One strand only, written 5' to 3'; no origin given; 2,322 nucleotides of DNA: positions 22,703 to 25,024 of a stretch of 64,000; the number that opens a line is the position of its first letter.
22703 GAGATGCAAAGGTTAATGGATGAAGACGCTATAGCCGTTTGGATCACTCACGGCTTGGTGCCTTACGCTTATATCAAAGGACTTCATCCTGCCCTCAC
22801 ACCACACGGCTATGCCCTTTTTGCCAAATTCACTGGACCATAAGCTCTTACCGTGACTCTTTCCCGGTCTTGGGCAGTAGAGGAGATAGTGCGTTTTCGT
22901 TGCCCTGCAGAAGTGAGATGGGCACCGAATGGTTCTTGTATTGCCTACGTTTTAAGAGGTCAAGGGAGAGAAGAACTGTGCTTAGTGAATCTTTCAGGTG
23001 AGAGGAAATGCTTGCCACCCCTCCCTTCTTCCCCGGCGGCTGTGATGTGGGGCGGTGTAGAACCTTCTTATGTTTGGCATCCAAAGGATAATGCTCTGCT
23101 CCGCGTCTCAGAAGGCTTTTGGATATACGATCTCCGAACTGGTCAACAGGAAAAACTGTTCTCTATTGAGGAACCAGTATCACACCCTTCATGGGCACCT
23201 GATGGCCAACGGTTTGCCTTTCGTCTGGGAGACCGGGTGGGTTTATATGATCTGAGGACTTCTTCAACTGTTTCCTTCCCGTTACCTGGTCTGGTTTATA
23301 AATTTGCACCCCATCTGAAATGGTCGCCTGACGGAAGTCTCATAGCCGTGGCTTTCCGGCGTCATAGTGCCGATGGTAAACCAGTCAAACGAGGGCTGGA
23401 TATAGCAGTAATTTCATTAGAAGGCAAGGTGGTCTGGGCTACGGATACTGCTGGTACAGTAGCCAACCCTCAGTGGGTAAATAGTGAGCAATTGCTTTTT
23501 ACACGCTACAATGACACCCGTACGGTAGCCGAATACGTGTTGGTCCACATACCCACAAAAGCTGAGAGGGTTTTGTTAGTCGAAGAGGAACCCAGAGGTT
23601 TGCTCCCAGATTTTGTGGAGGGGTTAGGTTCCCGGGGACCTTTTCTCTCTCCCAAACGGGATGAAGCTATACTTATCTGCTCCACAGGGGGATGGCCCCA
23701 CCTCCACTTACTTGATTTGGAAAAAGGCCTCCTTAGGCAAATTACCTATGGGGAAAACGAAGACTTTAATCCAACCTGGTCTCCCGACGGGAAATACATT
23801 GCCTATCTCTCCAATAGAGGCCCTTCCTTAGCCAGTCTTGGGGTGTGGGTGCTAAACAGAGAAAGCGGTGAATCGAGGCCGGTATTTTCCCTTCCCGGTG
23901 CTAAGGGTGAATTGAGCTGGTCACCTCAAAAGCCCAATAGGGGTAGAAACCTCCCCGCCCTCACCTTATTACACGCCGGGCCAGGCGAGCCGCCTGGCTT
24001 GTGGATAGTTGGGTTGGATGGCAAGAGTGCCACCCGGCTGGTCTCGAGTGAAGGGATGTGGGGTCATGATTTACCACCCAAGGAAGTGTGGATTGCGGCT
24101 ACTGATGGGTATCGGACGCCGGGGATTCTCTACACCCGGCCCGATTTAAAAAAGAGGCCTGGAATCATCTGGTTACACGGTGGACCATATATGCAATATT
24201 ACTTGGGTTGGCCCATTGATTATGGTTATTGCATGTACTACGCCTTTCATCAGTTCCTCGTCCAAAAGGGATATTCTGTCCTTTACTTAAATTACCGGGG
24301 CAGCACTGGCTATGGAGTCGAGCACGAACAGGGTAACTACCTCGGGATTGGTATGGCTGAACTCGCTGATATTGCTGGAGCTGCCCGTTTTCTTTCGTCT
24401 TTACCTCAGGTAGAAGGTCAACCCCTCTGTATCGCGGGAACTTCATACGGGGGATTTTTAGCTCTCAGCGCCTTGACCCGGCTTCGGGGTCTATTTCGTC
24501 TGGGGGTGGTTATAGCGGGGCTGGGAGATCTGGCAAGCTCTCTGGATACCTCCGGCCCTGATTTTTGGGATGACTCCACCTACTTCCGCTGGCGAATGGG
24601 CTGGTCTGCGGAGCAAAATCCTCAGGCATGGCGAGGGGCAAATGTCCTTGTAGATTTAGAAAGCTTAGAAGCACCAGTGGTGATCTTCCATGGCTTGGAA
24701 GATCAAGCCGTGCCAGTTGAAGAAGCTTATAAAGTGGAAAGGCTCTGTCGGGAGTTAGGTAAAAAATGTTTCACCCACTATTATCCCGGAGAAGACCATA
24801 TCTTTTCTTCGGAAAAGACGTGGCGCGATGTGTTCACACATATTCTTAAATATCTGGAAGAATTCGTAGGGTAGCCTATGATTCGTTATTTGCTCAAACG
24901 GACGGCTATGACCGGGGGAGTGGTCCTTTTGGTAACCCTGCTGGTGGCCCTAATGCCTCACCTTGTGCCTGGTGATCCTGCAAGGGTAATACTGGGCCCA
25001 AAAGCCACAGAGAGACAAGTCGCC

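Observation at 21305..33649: Peptide-type ABC importer and S9 peptidase in one operon with a non-Pyl MttB / corrinoid / methyl-THF methyltransferase module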

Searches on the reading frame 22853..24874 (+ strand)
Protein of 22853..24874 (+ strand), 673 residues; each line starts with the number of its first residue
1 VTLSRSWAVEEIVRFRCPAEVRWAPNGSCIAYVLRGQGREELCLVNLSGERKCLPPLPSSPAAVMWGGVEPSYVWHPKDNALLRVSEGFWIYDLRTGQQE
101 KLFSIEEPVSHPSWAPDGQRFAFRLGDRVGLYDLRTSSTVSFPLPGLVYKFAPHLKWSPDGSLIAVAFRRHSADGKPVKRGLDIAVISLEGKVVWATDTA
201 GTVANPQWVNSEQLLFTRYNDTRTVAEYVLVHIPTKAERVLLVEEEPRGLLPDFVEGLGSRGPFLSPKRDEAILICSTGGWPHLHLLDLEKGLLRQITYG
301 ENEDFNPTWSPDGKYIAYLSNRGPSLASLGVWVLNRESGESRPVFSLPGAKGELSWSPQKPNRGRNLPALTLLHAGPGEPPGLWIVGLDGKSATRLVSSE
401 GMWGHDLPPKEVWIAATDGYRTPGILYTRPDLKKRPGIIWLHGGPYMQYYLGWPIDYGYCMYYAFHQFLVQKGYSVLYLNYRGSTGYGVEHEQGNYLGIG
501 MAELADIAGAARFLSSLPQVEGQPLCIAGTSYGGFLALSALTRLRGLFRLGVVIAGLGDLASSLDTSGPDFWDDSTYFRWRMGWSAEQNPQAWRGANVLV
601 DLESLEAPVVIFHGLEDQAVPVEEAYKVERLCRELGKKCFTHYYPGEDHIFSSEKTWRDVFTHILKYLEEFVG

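Call 3: search_protein_families(library=pfam, proteins=[window:22853-24874:+])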
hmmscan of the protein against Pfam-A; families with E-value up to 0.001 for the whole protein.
window:22853-24874:+ (673 aa): 8 families
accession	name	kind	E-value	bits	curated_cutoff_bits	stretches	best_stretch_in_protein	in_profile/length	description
PF00326.27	Peptidase_S9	-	2.3e-31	109.4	22.6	1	467-671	8-209/213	Prolyl oligopeptidase family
PF07676.18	PD40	-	9.2e-21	73.7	20.9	1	294-326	1-31/38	WD40-like Beta Propeller Repeat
PF00930.27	DPPIV_N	-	6.6e-13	48.5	22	1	199-301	182-279/354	Dipeptidyl peptidase IV (DPP IV) N-terminal region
PF02129.25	Peptidase_S15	-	3.9e-07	30.4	23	0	578-627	194-242/262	X-Pro dipeptidyl-peptidase (S15 family)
PF12146.15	Hydrolase_4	-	8.4e-07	29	27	0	462-555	20-107/239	Serine aminopeptidase, S33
PF25174.1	Beta-prop_THOC3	-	1.3e-06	28.1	305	0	75-168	54-148/272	THOC3 beta-propeller domain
PF12697.13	Abhydrolase_6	-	2.2e-06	28.9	26.3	1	438-649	1-204/217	Alpha/beta hydrolase family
PF20434.5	BD-FAE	-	2.4e-06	27.6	26.8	0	433-538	11-104/215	BD-FAE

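Call 4: search_protein_families(library=ncbifam, proteins=[window:22853-24874:+])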
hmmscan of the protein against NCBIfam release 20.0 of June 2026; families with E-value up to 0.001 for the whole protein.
window:22853-24874:+ (673 aa): 6 families
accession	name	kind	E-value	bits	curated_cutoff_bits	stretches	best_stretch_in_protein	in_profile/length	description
TIGR02800.1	propeller_TolB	equivalog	7.1e-21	74.6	343.15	1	264-323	241-300/418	Tol-Pal system beta propeller repeat protein TolB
NF033523.0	lasso_peptidase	equivalog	2.6e-13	49.6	400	1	294-358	80-141/638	Atxe2 family lasso peptide isopeptidase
NF002183.0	PRK01029.1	equivalog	2e-11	43.6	405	1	262-358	285-380/429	Tol-Pal system protein TolB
NF053518.1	DipepPtdsDpp5Prph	equivalog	2.5e-11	42.8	900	1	413-627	400-609/655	dipeptidyl-peptidase Dpp5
NF007857.0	PRK10566.1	equivalog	0.00015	21.6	201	1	503-635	87-215/249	esterase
NF050058.1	e_dPHAscl_type1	hypoth_equivalog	0.00055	19.5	150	1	500-630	81-202/276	extracellular catalytic domain type 1 short-chain-length polyhydroxyalkanoate depolymerase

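Call 24: search_solved_structures(query=window:22853-24874:+, max_evalue=1e-10, show_alignments=1)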
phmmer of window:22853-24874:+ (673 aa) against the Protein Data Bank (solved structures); distinct sequences matched with E-value up to 1e-10: 27.
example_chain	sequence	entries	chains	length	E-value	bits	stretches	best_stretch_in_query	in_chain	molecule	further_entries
8wt1_A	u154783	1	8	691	3.7e-22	81.3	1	413-652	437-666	S9 family peptidase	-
2d5l_A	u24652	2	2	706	6.2e-21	77.2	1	264-649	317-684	dipeptidyl aminopeptidase IV, putative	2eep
2z3w_A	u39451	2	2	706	1e-20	76.5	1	264-649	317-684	Dipeptidyl aminopeptidase IV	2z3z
2dcm_A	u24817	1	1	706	1.6e-20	75.9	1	264-649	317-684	dipeptidyl aminopeptidase IV, putative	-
5yzm_A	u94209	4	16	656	8.3e-19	70.2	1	433-628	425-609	Acyl-peptide hydrolase, putative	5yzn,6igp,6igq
4hxe_B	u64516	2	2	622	1e-18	69.9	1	427-646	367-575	Putative uncharacterized protein PH0594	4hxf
5yzo_A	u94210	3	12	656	2.2e-18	68.8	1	433-628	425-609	Acyl-peptide hydrolase, putative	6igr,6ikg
4hxg_A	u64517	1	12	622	2.7e-18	68.5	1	427-646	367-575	Putative uncharacterized protein PH0594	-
2ecf_A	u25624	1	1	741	3e-16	61.7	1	432-653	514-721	Dipeptidyl peptidase IV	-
8hay_A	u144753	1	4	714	1e-15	60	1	274-666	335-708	btDPP4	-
7y4g_A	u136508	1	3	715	1e-15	59.9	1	274-666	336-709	btDPP4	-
2qzp_A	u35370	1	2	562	1.1e-15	59.9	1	410-652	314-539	Acylamino-acid-releasing enzyme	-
7y4f_A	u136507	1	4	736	1.1e-15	59.8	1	274-666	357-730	Dipeptidyl peptidase IV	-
1ve6_A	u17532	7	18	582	1.2e-15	59.7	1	410-652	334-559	Acylamino-acid-releasing enzyme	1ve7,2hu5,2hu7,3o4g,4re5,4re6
2hu8_A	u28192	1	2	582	3.1e-15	58.4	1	410-652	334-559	Acylamino-acid-releasing enzyme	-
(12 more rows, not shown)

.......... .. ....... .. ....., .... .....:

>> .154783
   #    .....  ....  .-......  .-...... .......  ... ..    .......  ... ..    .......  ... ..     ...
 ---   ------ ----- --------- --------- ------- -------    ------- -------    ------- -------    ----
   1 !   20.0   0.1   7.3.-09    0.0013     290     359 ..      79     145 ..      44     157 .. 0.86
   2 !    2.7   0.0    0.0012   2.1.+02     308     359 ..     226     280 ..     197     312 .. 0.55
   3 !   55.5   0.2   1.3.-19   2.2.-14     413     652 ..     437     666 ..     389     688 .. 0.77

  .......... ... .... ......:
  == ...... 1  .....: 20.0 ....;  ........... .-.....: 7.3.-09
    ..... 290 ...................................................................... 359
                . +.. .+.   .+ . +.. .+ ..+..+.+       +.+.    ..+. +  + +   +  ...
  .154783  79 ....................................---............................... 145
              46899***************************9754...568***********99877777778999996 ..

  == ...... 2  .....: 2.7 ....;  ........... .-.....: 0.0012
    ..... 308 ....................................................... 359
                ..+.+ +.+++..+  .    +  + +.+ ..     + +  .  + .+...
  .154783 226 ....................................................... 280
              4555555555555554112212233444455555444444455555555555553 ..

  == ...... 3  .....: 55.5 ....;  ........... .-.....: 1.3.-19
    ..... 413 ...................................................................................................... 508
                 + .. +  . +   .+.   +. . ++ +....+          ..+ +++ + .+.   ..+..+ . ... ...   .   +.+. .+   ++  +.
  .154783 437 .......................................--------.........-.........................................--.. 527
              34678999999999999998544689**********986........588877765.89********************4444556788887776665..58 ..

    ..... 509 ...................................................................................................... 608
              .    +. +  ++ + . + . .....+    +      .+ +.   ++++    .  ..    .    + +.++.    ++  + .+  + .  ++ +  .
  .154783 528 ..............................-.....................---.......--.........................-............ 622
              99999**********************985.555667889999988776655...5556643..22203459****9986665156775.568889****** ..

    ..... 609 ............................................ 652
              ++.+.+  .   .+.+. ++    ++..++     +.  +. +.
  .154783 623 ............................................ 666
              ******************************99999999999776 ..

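Call 62: find_homologous_proteins(query=window:22853-24874:+, max_evalue=1e-30)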
Query window:22853-24874:+ (673 aa): 122 proteins with E <= 1e-30 among 8000 candidates; the best 120 are listed.
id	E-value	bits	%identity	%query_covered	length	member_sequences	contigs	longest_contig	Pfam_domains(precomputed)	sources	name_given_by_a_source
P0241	0.0e+0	1463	100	92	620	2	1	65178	PF02129.25,PF00326.28,PF25174.2,PF26549.1,PF00930.28,PF12697.14,PF26550.2,PF07676.19,PF12146.16,PF20434.6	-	-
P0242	0.0e+0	1263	79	100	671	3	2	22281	PF02129.25,PF00326.28,PF25174.2,PF26549.1,PF00930.28,PF26550.2,PF07676.19,PF12146.16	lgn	-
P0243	0.0e+0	1210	76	99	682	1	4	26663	PF02129.25,PF00756.27,PF00326.28,PF25174.2,PF26549.1,PF00930.28,PF26550.2,PF07676.19,PF12146.16,PF20434.6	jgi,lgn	-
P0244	4.5e-292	989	63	98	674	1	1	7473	PF02129.25,PF00326.28,PF26549.1,PF00930.28,PF26550.2,PF07676.19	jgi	jgi:dipeptidyl aminopeptidase/acylaminoacyl peptidase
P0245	8.3e-283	958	62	99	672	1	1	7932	PF02129.25,PF00326.28,PF00450.29,PF25174.2,PF26549.1,PF00930.28,PF26550.2,PF07676.19,PF12146.16,PF20434.6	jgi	jgi:dipeptidyl aminopeptidase/acylaminoacyl peptidase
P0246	3.6e-273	926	60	99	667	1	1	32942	PF02129.25,PF00326.28,PF25174.2,PF26549.1,PF00930.28,PF26550.2,PF07676.19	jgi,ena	-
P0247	1.4e-270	918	62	90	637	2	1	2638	PF02129.25,PF00326.28,PF25174.2,PF26549.1,PF00930.28,PF26550.2,PF07676.19,PF12146.16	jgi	jgi:dipeptidyl aminopeptidase/acylaminoacyl peptidase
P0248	9.2e-241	819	54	99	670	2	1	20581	PF00326.28,PF26549.1,PF00930.28,PF26550.2,PF00561.27,PF07676.19,PF12146.16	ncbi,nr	ncbi:MAG: S9 family peptidase [Chloroflexia bacterium]|nr:S9 family peptidase [Chloroflexia bacteriu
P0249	9.8e-233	792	65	79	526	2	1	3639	PF02129.25,PF00326.28,PF26549.1,PF00930.28,PF00561.27,PF07676.19,PF12146.16,PF20434.6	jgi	jgi:dipeptidyl aminopeptidase/acylaminoacyl peptidase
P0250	1.5e-172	593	59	66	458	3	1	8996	PF25174.2,PF26549.1,PF00930.28,PF26550.2,PF07676.19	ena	-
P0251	3.4e-68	248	28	99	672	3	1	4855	PF25174.2,PF00930.28,PF23381.2,PF01738.25,PF24817.2,PF07676.19,PF12146.16,PF02129.25,PF00756.27,PF00326.28,PF26549.1,PF26550.2,PF20434.6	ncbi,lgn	-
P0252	8.5e-50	188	29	85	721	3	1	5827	PF02129.25,PF00326.28,PF10647.16,PF26549.1,PF00930.28,PF01738.25,PF26550.2,PF07676.19,PF12146.16,PF20434.6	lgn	-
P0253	1.9e-48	183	28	90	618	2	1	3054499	PF07859.20,PF25174.2,PF00930.28,PF23381.2,PF01738.25,PF12894.14,PF00561.27,PF07676.19,PF12146.16,PF02129.25,PF00326.28,PF26549.1,PF05448.19,PF26550.2,PF20434.6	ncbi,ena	-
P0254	7.0e-46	175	29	86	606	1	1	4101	PF25174.2,PF00930.28,PF01738.25,PF14583.13,PF00561.27,PF07676.19,PF12146.16,PF02129.25,PF00326.28,PF26549.1,PF26550.2,PF20434.6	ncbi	-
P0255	9.4e-46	174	25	99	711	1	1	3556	PF02129.25,PF00326.28,PF26549.1,PF00930.28,PF01738.25,PF26550.2,PF00561.27,PF07676.19,PF20434.6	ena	-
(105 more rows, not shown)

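Call 63: find_encoding_contigs(protein=P0246, flank=10000, max_places=1)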
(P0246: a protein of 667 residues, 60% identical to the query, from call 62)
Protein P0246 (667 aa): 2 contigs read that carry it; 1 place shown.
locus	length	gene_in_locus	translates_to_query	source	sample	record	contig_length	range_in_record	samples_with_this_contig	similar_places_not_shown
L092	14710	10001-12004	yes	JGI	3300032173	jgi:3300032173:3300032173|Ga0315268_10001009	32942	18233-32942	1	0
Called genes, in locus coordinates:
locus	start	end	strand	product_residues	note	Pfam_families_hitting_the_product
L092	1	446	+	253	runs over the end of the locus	PF23023:Anti-Pycsar_Apyc1, PF00753:Lactamase_B, PF12706:Lactamase_B_2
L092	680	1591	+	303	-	PF00005:ABC_tran, PF13304:AAA_21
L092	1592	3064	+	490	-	PF01061:ABC2_membrane, PF12679:ABC2_membrane_2 (weak), PF01944:SpoIIM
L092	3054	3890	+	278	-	PF23023:Anti-Pycsar_Apyc1, PF00753:Lactamase_B, PF12706:Lactamase_B_2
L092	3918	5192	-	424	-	PF00005:ABC_tran, PF13304:AAA_21 (faint), PF09821:AAA_assoc_C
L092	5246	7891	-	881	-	PF00690:Cation_ATPase_N, PF00122:E1-E2_ATPase, PF00702:Hydrolase, PF13246:Cation_ATPase, PF00689:Cation_ATPase_C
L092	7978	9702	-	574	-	PF00528:BPD_transp_1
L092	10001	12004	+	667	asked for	PF00930:DPPIV_N (faint), PF25174:Beta-prop_THOC3 (faint), PF26550:Tricorn_2nd (faint), PF26549:Tricorn_N (weak), PF07676:PD40 (weak), PF02129:Peptidase_S15 (faint), PF00326:Peptidase_S9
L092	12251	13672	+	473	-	PF06253:MTTB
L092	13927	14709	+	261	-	?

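Call 64: find_encoding_contigs(protein=P0244, flank=8000, max_places=1)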
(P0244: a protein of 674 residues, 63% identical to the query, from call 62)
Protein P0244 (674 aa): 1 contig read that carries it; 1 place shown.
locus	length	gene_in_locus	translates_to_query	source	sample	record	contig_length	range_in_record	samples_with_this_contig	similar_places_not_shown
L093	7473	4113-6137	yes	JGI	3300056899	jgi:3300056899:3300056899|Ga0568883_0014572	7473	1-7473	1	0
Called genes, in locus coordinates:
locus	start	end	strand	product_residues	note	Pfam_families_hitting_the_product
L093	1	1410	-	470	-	?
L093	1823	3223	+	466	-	PF05496:RuvB_N, PF13191:AAA_16 (faint), PF04851:ResIII (faint), PF00004:AAA, PF07728:AAA_5 (weak), PF13173:AAA_14 (faint), PF16193:AAA_assoc_2, PF12002:MgsA_C, +1 more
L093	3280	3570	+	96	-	-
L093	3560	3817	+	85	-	-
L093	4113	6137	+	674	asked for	PF26550:Tricorn_2nd (faint), PF00930:DPPIV_N (weak), PF26549:Tricorn_N (weak), PF07676:PD40 (weak), PF02129:Peptidase_S15 (faint), PF00326:Peptidase_S9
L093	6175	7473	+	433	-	?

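Call 65: find_encoding_contigs(protein=P0245, flank=8000, max_places=1)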
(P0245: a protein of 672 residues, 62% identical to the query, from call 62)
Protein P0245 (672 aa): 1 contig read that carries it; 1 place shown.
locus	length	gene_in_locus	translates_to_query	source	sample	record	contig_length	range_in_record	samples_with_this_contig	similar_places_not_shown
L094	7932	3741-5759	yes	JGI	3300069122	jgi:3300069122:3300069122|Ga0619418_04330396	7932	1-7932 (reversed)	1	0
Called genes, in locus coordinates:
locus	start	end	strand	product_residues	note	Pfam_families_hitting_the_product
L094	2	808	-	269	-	?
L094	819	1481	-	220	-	PF21926:FeeM (weak), PF13444:Acetyltransf_5 (weak)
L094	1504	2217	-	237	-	-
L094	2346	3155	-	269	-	PF02585:PIG-L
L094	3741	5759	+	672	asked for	PF00930:DPPIV_N (faint), PF25174:Beta-prop_THOC3 (faint), PF26550:Tricorn_2nd (faint), PF26549:Tricorn_N, PF07676:PD40, PF02129:Peptidase_S15 (weak), PF00450:Peptidase_S10 (weak), PF00326:Peptidase_S9, +2 more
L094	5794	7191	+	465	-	PF06253:MTTB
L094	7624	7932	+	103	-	?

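Call 81: predict_structure(alignment_id=A2)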
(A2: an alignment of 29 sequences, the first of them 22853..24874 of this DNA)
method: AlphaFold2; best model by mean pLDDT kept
length: 673 residues; sequences in the alignment: 29
mean_pLDDT: 87.9   pTM: 0.91
mean pLDDT of the five models: 87.9, 87.2, 87.1, 85.8, 85.4
residues with pLDDT >= 90: 438; 70-90: 170; 50-70: 47; < 50: 18
segments of 3 or more residues with pLDDT < 50: 1-3, 64-69, 255-259
pLDDT, mean of each block of 10 residues (from residue 1): 65 92 91 89 92 84 46 81 87 91 71 90 88 92 86 80 93 83 92 91 90 93 87 97 76 50 90 92 95 96 94 95 91 95 94 88 66 93 92 91 79 97 94 92 85 92 94 95 92 90 97 94 88 96 96 91 66 67 86 92 96 90 93 98 93 94 97 88
secondary structure, 60 per line:
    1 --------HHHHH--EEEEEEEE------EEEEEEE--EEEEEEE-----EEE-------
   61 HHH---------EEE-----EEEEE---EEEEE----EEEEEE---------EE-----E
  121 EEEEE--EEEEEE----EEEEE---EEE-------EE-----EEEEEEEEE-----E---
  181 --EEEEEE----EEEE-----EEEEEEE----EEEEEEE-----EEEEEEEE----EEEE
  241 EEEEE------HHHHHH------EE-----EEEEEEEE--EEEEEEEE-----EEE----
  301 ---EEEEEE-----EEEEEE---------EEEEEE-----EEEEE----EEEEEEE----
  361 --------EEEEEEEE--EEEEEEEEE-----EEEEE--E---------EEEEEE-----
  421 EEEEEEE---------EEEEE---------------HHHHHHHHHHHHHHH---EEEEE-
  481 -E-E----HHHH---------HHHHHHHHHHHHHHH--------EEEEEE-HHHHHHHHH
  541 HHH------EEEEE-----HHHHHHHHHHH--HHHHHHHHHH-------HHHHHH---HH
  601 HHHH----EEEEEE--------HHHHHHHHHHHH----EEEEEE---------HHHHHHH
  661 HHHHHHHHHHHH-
elements in order: H9-13 E16-23 E30-36 E39-45 E51-53 E73-75 E81-85 E89-93 E98-103 E120-125 E128-133 E138-142 E146-148 E163-171 E183-188 E193-196 E202-208 E213-219 E225-232 E237-245 H252-257 E271-278 E281-288 E294-296 E304-309 E315-320 E330-335 E341-345 E350-356 E369-376 E379-387 E393-397 E410-415 E421-427 E437-441 H457-471 E475-479 H489-492 H502-516 E525-530 H532-543 E550-554 H560-570 H573-582 H590-595 H599-604 E609-614 H623-634 E639-644 H654-672
